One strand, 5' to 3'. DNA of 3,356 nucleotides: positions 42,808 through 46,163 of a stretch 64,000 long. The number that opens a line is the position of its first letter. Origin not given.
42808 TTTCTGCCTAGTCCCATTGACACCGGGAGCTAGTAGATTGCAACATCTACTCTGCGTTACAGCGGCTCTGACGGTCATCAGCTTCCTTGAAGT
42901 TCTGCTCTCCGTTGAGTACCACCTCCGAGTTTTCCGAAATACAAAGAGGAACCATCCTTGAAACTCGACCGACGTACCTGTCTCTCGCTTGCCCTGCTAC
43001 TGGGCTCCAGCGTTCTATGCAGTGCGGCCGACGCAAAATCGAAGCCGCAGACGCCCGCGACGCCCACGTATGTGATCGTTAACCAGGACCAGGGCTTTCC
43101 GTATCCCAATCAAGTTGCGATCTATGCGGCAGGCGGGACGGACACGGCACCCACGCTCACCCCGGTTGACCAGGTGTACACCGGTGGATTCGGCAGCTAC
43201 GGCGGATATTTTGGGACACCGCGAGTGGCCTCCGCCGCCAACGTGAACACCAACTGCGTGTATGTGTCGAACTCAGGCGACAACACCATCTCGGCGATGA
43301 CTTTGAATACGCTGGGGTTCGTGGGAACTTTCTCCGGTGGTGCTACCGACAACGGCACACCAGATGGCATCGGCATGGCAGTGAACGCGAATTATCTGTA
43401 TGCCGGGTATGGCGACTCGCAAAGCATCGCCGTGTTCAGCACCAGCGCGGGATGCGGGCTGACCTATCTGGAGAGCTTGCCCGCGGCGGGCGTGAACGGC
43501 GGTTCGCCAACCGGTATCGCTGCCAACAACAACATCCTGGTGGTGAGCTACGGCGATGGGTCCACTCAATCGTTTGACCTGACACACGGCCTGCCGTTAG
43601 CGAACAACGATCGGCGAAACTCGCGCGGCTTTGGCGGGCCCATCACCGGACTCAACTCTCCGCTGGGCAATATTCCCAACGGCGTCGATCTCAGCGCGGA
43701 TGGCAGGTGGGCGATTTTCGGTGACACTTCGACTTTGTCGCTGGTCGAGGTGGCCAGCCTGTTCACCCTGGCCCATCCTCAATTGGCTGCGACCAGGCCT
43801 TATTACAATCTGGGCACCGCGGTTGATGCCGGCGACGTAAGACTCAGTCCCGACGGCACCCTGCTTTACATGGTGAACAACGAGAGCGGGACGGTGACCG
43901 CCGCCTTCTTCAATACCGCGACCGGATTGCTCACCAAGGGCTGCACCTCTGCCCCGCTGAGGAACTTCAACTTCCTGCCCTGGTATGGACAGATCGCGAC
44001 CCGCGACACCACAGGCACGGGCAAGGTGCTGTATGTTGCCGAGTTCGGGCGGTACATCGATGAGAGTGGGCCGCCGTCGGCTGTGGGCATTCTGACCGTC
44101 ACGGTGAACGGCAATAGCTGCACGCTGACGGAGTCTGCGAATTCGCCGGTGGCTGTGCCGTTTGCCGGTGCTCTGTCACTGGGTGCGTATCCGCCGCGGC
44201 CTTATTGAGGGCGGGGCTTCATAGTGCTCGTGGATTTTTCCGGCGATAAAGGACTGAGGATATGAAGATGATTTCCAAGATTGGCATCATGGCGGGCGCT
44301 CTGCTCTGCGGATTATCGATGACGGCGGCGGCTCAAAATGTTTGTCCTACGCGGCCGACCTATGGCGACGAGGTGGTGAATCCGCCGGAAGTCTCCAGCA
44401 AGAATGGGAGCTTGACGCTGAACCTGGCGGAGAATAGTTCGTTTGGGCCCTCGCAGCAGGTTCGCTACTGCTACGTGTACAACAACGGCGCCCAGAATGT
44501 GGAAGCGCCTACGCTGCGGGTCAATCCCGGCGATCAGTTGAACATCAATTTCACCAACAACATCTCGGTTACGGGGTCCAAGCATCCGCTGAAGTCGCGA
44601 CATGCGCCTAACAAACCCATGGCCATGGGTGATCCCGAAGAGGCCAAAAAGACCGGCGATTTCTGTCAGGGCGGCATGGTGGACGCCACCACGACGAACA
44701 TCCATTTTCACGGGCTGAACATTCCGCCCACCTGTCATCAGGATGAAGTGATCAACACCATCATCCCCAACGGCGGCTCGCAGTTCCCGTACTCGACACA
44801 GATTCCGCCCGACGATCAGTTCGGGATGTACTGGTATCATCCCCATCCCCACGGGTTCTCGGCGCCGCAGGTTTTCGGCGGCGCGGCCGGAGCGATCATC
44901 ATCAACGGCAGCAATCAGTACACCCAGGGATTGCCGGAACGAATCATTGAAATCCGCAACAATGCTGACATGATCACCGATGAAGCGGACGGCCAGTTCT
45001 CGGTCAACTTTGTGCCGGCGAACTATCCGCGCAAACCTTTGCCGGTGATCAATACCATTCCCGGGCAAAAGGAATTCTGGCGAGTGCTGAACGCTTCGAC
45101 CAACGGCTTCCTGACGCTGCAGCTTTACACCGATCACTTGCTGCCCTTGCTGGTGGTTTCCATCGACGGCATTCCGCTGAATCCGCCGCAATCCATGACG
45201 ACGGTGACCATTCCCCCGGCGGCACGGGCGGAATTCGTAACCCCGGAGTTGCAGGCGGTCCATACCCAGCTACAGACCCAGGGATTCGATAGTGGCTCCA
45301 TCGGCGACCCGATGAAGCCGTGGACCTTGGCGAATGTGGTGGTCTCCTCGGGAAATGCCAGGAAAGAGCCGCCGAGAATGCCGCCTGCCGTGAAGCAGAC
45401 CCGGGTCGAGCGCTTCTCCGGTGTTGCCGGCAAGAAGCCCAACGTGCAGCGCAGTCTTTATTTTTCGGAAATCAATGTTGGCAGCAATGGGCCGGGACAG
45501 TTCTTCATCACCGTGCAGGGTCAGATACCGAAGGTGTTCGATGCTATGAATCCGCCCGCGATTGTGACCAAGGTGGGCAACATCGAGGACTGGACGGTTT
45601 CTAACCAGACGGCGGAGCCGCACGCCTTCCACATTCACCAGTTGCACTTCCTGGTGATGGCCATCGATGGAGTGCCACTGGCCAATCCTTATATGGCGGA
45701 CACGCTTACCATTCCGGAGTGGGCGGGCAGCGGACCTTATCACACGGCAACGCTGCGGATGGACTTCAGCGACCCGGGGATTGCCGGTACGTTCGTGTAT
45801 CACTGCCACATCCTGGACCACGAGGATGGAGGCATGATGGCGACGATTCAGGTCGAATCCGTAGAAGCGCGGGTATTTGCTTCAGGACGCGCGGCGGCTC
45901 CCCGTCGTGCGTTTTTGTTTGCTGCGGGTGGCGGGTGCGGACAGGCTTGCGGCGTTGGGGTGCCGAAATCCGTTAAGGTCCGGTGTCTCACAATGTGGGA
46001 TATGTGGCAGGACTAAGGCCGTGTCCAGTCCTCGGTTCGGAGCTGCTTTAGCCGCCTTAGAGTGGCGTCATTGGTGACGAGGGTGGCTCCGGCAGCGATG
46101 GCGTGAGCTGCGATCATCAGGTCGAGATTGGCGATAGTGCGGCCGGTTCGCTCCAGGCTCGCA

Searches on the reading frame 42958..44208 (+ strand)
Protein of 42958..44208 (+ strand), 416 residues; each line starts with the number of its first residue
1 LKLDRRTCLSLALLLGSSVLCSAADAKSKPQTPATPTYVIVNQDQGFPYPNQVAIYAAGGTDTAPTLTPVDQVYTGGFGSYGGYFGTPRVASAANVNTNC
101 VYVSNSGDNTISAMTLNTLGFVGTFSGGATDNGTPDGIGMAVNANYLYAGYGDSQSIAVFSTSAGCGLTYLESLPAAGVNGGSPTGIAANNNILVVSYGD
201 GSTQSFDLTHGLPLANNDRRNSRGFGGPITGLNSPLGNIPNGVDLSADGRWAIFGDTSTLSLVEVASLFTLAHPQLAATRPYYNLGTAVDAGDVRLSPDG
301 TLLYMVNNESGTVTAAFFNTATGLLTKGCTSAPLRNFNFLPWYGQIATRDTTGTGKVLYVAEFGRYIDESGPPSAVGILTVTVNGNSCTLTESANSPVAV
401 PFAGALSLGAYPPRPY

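Call 61: search_protein_families(library=pfam, proteins=[window:42958-44208:+], max_evalue=0.0001)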
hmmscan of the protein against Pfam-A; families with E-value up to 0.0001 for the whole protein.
window:42958-44208:+ (416 aa): 2 families
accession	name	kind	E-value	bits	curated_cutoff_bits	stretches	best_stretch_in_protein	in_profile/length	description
PF10282.15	Lactonase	-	1.2e-05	25.2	21.7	0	293-329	295-331/344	Lactonase, 7-bladed beta-propeller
PF08450.18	SGL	-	4.5e-05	23.6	26.3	0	238-300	134-188/246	SMP-30/Gluconolactonase/LRE-like region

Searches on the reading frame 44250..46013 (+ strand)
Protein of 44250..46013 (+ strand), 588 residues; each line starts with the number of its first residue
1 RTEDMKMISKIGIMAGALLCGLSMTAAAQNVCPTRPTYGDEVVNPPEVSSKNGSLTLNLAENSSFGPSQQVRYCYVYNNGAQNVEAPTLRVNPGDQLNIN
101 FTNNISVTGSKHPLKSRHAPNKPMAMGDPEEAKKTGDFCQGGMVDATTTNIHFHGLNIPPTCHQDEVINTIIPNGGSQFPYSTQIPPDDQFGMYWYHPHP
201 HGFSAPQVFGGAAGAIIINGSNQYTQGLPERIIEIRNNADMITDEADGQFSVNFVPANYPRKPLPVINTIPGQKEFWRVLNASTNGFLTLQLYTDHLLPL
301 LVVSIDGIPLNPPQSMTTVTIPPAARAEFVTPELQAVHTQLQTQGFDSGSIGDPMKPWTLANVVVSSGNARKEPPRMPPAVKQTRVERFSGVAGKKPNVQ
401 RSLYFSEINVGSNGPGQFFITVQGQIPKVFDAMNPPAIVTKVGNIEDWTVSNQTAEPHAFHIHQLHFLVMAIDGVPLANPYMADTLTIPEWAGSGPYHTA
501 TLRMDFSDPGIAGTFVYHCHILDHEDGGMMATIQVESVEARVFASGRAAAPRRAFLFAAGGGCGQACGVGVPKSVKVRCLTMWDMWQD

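Call 58: search_protein_families(library=pfam, proteins=[window:44250-46013:+], max_evalue=0.0001)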
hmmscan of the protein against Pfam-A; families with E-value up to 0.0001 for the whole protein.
window:44250-46013:+ (588 aa): 3 families
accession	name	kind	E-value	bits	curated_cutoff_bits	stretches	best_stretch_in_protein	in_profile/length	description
PF07731.20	Cu-oxidase_2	-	1.9e-15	57.3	20.4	1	426-536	24-134/137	Multicopper oxidase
PF07732.21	Cu-oxidase_3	-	1.1e-13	51.7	21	1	147-222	47-118/119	Multicopper oxidase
PF00394.28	Cu-oxidase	-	8.3e-10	39.4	21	1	207-331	30-120/157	Multicopper oxidase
